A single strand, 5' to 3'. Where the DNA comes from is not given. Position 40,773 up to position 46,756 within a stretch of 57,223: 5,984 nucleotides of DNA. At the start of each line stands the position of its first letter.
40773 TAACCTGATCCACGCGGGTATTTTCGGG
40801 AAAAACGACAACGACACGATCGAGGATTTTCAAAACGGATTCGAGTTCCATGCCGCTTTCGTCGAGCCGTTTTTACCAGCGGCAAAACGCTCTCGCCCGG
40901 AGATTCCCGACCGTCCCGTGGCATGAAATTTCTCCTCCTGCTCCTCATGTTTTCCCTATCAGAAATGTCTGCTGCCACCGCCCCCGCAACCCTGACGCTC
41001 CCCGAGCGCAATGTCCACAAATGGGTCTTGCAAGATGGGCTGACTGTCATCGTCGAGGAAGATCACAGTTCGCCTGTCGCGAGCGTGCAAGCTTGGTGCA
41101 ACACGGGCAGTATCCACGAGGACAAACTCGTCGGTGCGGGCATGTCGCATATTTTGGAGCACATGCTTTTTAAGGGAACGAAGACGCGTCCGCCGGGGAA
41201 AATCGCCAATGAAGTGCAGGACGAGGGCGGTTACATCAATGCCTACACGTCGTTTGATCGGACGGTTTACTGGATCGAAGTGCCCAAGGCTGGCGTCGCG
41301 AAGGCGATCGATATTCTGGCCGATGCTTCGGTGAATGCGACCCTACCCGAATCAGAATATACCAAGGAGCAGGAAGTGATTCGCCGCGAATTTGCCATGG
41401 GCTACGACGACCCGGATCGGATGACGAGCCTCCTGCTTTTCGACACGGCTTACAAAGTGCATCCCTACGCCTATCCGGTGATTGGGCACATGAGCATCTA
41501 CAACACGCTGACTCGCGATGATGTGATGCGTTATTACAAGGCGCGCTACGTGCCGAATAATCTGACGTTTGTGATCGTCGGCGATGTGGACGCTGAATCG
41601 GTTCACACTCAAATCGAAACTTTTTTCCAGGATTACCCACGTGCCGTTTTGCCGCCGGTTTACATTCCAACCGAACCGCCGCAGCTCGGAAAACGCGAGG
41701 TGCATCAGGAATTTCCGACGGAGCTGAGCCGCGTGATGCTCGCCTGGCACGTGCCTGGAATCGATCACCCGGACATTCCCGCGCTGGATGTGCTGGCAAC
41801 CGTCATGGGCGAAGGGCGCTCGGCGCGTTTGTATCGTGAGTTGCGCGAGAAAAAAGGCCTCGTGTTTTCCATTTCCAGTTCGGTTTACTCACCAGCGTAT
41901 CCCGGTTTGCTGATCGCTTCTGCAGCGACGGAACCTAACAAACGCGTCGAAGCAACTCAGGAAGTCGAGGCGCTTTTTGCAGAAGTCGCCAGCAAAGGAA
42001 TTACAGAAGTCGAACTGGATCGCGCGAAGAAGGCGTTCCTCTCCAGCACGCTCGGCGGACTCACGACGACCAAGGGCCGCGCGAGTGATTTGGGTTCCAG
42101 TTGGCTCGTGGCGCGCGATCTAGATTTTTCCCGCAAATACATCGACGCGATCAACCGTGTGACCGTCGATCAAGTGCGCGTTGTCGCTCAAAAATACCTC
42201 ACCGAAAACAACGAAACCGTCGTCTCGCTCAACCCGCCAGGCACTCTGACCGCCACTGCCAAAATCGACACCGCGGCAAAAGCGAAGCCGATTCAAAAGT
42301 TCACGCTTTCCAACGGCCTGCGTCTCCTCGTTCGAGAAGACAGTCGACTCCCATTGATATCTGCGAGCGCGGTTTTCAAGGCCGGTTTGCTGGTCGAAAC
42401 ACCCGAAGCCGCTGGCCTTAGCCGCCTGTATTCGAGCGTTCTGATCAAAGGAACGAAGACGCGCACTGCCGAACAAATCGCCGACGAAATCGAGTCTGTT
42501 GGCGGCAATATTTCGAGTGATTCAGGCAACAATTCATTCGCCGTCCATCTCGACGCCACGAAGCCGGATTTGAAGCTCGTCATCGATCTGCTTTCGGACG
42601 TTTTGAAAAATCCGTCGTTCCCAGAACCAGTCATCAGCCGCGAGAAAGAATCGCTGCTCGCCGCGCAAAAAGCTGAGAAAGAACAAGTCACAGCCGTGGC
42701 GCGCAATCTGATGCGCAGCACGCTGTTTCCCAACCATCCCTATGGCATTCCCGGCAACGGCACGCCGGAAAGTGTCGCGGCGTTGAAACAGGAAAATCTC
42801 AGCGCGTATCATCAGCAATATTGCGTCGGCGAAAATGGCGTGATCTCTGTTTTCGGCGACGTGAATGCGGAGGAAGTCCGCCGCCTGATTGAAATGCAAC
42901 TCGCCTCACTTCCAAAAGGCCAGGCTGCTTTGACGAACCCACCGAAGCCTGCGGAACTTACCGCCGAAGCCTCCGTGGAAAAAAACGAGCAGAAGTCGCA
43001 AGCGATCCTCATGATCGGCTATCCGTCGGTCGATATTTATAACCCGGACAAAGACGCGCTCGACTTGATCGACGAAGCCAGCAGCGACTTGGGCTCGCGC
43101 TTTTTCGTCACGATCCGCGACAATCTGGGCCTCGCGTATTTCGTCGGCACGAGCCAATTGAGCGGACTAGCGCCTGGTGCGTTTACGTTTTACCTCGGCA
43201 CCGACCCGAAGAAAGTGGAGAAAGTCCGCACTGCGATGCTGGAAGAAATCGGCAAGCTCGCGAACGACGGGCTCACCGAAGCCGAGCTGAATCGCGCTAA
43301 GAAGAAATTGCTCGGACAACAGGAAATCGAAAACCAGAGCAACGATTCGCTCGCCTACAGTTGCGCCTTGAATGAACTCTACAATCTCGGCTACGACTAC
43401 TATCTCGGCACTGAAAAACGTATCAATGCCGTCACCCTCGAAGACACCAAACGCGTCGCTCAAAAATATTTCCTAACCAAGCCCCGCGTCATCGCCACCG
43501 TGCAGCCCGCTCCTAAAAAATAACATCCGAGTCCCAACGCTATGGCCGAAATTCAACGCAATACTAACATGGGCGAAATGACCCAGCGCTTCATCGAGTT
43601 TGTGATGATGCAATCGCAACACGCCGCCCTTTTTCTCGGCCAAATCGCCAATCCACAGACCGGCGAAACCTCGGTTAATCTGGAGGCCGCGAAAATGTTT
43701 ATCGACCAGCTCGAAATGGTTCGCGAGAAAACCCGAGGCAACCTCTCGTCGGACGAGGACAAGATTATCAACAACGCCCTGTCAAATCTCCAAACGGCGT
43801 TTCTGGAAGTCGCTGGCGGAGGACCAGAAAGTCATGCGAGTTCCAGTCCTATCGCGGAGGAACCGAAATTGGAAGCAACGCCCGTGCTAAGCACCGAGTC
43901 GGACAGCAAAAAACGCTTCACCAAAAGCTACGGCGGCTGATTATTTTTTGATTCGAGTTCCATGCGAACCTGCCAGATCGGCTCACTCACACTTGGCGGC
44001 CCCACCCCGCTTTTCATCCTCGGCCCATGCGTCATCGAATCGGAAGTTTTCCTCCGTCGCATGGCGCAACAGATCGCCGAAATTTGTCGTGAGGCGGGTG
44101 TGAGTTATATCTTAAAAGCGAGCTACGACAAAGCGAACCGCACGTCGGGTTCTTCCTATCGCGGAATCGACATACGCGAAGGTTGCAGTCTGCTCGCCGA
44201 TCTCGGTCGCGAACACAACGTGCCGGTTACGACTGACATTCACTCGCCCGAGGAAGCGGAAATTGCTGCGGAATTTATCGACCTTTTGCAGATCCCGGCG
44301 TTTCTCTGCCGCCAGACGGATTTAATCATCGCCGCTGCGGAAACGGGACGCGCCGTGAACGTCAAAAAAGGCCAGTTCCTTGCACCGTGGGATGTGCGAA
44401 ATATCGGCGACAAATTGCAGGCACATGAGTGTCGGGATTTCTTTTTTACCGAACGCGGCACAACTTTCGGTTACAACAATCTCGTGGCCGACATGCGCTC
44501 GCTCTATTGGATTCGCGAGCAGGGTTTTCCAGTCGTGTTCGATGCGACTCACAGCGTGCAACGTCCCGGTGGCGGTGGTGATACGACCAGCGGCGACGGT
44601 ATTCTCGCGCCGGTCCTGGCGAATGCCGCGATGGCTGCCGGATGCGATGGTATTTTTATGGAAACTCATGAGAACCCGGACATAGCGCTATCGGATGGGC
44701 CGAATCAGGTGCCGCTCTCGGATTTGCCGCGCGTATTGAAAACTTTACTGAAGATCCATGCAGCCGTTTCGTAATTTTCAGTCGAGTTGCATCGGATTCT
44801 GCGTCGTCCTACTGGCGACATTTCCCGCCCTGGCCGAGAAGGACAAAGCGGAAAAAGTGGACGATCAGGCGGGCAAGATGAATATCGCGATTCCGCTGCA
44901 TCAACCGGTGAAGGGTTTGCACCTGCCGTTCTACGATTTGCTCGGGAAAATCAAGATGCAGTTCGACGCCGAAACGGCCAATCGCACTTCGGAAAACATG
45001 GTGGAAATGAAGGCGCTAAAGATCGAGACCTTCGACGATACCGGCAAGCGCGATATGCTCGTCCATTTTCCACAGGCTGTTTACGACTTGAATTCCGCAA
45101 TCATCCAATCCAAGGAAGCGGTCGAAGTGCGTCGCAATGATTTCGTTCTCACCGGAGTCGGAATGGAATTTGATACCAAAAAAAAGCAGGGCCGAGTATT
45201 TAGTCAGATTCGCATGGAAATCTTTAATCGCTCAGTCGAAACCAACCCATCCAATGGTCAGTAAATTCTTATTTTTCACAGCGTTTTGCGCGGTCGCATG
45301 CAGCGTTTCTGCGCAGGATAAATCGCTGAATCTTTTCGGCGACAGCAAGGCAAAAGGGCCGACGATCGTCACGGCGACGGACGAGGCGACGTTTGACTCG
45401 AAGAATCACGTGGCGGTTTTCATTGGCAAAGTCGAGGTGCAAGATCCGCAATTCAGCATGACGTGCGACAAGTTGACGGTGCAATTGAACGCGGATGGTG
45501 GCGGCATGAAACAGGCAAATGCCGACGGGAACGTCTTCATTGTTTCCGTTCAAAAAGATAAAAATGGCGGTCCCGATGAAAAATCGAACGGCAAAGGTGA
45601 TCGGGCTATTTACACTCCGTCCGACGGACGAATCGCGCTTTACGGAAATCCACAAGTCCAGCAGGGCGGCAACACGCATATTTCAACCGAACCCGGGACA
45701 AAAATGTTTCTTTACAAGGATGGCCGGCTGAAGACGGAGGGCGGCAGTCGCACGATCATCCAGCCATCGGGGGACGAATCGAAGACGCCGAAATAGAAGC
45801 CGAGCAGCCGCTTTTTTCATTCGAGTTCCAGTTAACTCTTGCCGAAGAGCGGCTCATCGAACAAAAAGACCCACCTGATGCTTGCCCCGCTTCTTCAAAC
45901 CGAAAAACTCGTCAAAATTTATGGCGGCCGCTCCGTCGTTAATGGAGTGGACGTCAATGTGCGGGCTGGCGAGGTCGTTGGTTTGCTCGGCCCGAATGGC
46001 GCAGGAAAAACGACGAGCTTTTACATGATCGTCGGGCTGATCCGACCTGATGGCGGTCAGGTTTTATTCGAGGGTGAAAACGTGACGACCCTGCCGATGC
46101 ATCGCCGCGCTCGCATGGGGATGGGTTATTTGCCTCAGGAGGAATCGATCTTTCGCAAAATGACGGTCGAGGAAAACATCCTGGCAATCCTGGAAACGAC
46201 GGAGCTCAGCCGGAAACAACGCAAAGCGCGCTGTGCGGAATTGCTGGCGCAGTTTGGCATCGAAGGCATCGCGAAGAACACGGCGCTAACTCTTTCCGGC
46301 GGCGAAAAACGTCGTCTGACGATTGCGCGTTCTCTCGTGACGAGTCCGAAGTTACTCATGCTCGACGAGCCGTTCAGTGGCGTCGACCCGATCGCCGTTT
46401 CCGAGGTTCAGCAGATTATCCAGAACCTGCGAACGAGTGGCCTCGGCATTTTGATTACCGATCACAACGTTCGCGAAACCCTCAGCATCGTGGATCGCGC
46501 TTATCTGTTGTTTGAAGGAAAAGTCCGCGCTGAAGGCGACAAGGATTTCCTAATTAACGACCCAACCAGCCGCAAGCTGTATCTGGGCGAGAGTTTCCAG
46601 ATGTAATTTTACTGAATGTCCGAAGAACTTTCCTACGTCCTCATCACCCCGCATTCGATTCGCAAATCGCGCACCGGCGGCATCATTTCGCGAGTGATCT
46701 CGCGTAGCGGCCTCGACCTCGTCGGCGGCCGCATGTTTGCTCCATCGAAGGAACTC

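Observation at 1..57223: A motif of about 20 nt (T-run, YAK, YS-GAGTT, VCA) recurs about once per kb on both strands, inside and between genes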

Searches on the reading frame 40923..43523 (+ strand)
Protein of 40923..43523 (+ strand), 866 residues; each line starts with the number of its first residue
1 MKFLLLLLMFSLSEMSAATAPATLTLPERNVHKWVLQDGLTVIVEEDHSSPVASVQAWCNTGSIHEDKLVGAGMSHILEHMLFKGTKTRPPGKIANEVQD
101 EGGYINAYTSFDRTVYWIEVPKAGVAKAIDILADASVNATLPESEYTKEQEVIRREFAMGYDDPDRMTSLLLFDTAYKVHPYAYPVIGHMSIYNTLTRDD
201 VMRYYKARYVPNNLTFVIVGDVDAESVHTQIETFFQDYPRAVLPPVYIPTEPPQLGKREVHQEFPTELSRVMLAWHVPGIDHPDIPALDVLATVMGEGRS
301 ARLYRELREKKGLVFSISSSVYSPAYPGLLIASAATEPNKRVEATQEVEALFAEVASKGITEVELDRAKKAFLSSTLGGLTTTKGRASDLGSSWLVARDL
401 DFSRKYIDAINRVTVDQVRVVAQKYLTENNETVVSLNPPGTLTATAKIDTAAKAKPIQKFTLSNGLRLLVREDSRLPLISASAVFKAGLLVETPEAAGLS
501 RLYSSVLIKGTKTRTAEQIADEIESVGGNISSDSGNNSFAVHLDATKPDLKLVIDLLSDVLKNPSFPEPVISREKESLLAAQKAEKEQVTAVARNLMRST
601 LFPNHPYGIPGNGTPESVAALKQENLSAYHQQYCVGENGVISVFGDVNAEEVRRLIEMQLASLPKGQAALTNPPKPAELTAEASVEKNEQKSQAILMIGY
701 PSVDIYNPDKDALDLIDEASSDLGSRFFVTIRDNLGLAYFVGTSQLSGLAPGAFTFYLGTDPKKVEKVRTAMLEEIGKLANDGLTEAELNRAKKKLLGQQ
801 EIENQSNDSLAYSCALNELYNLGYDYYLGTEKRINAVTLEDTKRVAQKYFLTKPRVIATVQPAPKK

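Call 14: search_protein_families(library=pfam, proteins=[window:40923-43523:+])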
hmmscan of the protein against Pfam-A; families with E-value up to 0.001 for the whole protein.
window:40923-43523:+ (866 aa): 2 families
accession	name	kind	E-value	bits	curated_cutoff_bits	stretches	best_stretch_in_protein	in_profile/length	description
PF05193.26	Peptidase_M16_C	-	1.5e-77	260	23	2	196-371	2-180/181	Peptidase M16 inactive domain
PF00675.25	Peptidase_M16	-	3.2e-48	163.9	22.3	2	42-187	2-146/149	Insulinase (Peptidase family M16)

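Call 69: find_homologous_proteins(query=window:40923-43523:+, max_evalue=1e-150)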
Query window:40923-43523:+ (866 aa): 6419 proteins with E <= 1e-150 among 8000 candidates; the best 120 are listed.
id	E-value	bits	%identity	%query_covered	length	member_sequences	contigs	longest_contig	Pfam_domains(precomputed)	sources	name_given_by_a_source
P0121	0.0e+0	1876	98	100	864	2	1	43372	PF00675.26,PF05193.27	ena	-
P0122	0.0e+0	1694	86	99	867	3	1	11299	PF00675.26,PF05193.27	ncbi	-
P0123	0.0e+0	1653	84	100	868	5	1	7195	PF00675.26,PF05193.27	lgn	-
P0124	0.0e+0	1613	81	100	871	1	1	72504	PF00675.26,PF05193.27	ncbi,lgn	-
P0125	0.0e+0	1606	82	100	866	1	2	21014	PF00675.26,PF05193.27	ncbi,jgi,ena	ncbi:MAG TPA: pitrilysin family protein [Chthoniobacterales bacterium]|jgi:zinc protease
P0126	0.0e+0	1537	78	100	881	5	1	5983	PF00675.26,PF05193.27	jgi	-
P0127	0.0e+0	1406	71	98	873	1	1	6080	PF00675.26,PF05193.27,PF22456.2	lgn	-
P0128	0.0e+0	1268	64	99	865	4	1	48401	PF00675.26,PF05193.27,PF22456.2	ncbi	ncbi:MAG TPA: pitrilysin family protein [Chthoniobacterales bacterium]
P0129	0.0e+0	1179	60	100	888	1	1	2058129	PF00675.26,PF05193.27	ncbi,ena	-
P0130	0.0e+0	1173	60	99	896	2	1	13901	PF00675.26,PF05193.27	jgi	jgi:zinc protease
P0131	0.0e+0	1165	62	96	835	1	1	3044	PF00675.26,PF05193.27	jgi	jgi:zinc protease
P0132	0.0e+0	1162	60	99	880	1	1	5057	PF00675.26,PF05193.27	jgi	jgi:zinc protease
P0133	0.0e+0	1161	59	99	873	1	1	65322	PF00675.26,PF05193.27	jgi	jgi:zinc protease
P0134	0.0e+0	1158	59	100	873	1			PF00675.26,PF05193.27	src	-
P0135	0.0e+0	1158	60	100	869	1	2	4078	PF00675.26,PF05193.27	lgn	-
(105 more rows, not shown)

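Call 70: find_encoding_contigs(protein=P0122, flank=10000, max_places=1)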
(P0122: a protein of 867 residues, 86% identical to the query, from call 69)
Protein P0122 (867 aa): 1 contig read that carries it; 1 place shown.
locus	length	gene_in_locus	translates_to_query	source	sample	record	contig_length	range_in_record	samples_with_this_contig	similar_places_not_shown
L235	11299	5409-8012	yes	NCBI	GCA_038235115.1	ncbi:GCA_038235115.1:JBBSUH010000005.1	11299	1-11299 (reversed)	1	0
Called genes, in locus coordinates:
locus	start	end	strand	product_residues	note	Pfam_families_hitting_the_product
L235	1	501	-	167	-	?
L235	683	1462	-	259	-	PF01063:Aminotran_4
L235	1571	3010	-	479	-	PF00072:Response_reg, PF00158:Sigma54_activat, PF14532:Sigma54_activ_2, PF07728:AAA_5 (weak), PF25601:AAA_lid_14, PF02954:HTH_8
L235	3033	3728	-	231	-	PF01255:Prenyltransf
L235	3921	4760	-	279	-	PF23914:TPR_CcmH_CycH (faint), PF13428:TPR_14 (faint), PF13432:TPR_16 (faint), PF13431:TPR_17 (faint), PF07719:TPR_2 (faint), PF13414:TPR_11 (faint)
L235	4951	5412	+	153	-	-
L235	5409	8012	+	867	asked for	PF00675:Peptidase_M16, PF05193:Peptidase_M16_C, PF00675:Peptidase_M16, PF05193:Peptidase_M16_C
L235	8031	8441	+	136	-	PF08899:DUF1844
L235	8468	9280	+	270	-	PF00793:DAHP_synth_1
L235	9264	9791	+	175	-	PF06835:LptC (weak)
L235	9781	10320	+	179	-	PF03968:LptD_N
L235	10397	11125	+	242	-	PF00005:ABC_tran, PF13304:AAA_21 (faint)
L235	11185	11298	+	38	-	?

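Call 71: find_encoding_contigs(protein=P0124, flank=10000, max_places=1)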
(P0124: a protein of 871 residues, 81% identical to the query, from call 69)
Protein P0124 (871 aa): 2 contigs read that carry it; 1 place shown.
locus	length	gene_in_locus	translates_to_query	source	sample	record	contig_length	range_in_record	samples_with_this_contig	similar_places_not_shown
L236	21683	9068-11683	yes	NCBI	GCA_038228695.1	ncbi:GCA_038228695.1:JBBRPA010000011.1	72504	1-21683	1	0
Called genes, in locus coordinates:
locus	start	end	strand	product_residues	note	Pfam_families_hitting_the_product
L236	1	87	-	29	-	?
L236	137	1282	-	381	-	PF04313:HSDR_N, PF18766:SWI2_SNF2 (weak)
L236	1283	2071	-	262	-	-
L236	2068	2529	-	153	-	-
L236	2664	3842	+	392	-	PF02661:Fic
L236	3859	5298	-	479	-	PF01420:Methylase_S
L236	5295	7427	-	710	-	PF12161:HsdM_N, PF02384:N6_Mtase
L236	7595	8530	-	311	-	PF13428:TPR_14 (faint), PF13431:TPR_17 (faint), PF23914:TPR_CcmH_CycH (faint), PF07719:TPR_2 (faint), PF13181:TPR_8 (faint), PF00515:TPR_1 (faint), PF13414:TPR_11 (faint), PF14559:TPR_19 (faint)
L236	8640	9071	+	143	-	-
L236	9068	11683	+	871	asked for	PF00675:Peptidase_M16, PF05193:Peptidase_M16_C, PF00675:Peptidase_M16, PF05193:Peptidase_M16_C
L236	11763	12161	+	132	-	PF08899:DUF1844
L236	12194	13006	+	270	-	PF00793:DAHP_synth_1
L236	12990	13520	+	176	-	PF06835:LptC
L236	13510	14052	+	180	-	PF03968:LptD_N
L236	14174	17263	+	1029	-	-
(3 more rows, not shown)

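Call 72: find_encoding_contigs(protein=P0125, flank=10000, max_places=1)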
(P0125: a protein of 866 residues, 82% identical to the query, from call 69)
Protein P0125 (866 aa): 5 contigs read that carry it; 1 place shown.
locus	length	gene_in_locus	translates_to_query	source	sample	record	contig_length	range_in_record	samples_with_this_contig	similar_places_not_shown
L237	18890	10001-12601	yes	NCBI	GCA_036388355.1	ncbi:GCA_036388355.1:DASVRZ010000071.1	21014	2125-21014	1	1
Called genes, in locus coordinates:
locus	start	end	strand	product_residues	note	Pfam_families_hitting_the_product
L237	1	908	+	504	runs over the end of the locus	PF13231:PMT_2 (weak)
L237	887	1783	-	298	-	-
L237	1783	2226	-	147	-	-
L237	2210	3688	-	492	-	PF13231:PMT_2 (weak)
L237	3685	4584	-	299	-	-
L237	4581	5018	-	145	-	-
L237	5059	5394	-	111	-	PF00462:Glutaredoxin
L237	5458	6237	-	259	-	PF01063:Aminotran_4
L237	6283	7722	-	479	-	PF00072:Response_reg, PF00158:Sigma54_activat, PF14532:Sigma54_activ_2, PF07728:AAA_5 (weak), PF25601:AAA_lid_14, PF02954:HTH_8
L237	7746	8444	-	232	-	PF01255:Prenyltransf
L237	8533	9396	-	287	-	PF23914:TPR_CcmH_CycH (faint), PF13431:TPR_17 (faint)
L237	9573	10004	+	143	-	-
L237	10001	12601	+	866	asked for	PF00675:Peptidase_M16, PF05193:Peptidase_M16_C, PF00675:Peptidase_M16, PF05193:Peptidase_M16_C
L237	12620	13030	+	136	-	PF08899:DUF1844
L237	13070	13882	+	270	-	PF00793:DAHP_synth_1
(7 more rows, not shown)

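Call 73: find_encoding_contigs(protein=P0123, flank=10000, max_places=1)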
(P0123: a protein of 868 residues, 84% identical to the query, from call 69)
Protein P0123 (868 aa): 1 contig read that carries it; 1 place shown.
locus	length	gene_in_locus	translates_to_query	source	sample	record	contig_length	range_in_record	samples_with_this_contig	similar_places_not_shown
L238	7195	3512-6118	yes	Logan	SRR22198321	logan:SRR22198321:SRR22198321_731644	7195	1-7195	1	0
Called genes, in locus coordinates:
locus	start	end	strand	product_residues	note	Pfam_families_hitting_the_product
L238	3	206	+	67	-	?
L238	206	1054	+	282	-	PF00520:Ion_trans, PF08016:PKD_channel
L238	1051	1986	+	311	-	PF04391:DUF533, PF05099:TerB (weak)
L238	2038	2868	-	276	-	PF13431:TPR_17 (faint), PF23914:TPR_CcmH_CycH (faint), PF07719:TPR_2 (faint), PF13414:TPR_11 (faint)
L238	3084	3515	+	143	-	-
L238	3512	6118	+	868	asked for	PF00675:Peptidase_M16, PF05193:Peptidase_M16_C, PF00675:Peptidase_M16, PF05193:Peptidase_M16_C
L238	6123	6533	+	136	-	PF08899:DUF1844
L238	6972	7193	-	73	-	?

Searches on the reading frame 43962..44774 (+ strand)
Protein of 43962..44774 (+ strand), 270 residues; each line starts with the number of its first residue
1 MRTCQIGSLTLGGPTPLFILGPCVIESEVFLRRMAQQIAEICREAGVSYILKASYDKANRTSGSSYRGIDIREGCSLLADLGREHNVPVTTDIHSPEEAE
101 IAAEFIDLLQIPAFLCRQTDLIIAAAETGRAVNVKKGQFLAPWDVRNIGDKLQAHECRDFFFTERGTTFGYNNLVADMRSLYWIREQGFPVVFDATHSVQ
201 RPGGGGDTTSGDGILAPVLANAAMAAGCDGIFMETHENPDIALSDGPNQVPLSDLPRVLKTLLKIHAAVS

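Call 14: search_protein_families(library=pfam, proteins=[window:43962-44774:+])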
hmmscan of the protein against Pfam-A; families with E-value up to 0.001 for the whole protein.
window:43962-44774:+ (270 aa): 1 family
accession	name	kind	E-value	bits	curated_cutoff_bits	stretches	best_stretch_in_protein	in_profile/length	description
PF00793.26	DAHP_synth_1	-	2.9e-57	194.1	25.5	1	13-264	14-263/270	DAHP synthetase I family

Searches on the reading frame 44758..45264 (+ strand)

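Call 14: search_protein_families(library=pfam, proteins=[window:44758-45264:+])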
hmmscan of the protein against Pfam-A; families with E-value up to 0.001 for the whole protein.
window:44758-45264:+ (168 aa): 1 family
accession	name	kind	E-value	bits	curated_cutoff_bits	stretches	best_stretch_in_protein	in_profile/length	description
PF06835.18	LptC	-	2.6e-07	30.9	21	1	64-152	82-171/175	Lipopolysaccharide-assembly, LptC-related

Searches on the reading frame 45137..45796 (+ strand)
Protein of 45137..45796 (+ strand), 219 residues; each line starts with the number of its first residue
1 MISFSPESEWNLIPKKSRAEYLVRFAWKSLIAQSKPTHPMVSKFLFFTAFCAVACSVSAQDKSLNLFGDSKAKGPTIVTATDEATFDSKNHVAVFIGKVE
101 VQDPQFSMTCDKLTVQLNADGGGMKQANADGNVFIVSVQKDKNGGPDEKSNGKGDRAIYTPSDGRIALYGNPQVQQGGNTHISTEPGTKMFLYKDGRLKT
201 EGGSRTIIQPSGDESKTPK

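Call 14: search_protein_families(library=pfam, proteins=[window:45137-45796:+])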
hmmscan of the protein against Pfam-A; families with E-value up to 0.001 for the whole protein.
window:45137-45796:+ (219 aa): 1 family
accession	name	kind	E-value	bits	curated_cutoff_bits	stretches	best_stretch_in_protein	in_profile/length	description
PF03968.19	LptD_N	-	4.1e-12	46.8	20.4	1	82-180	5-99/113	LptA/(LptD N-terminal domain) LPS transport protein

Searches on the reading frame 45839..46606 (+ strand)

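Call 14: search_protein_families(library=pfam, proteins=[window:45839-46606:+])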
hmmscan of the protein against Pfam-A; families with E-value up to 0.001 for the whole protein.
window:45839-46606:+ (255 aa): 2 families
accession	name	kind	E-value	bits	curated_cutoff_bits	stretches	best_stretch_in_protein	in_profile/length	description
PF00005.33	ABC_tran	-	6.1e-37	127.7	25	1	35-179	2-136/137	ABC transporter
PF13304.12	AAA_21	-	9.5e-06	26.3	27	0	151-210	237-299/304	AAA domain, putative AbiEii toxin, Type IV TA system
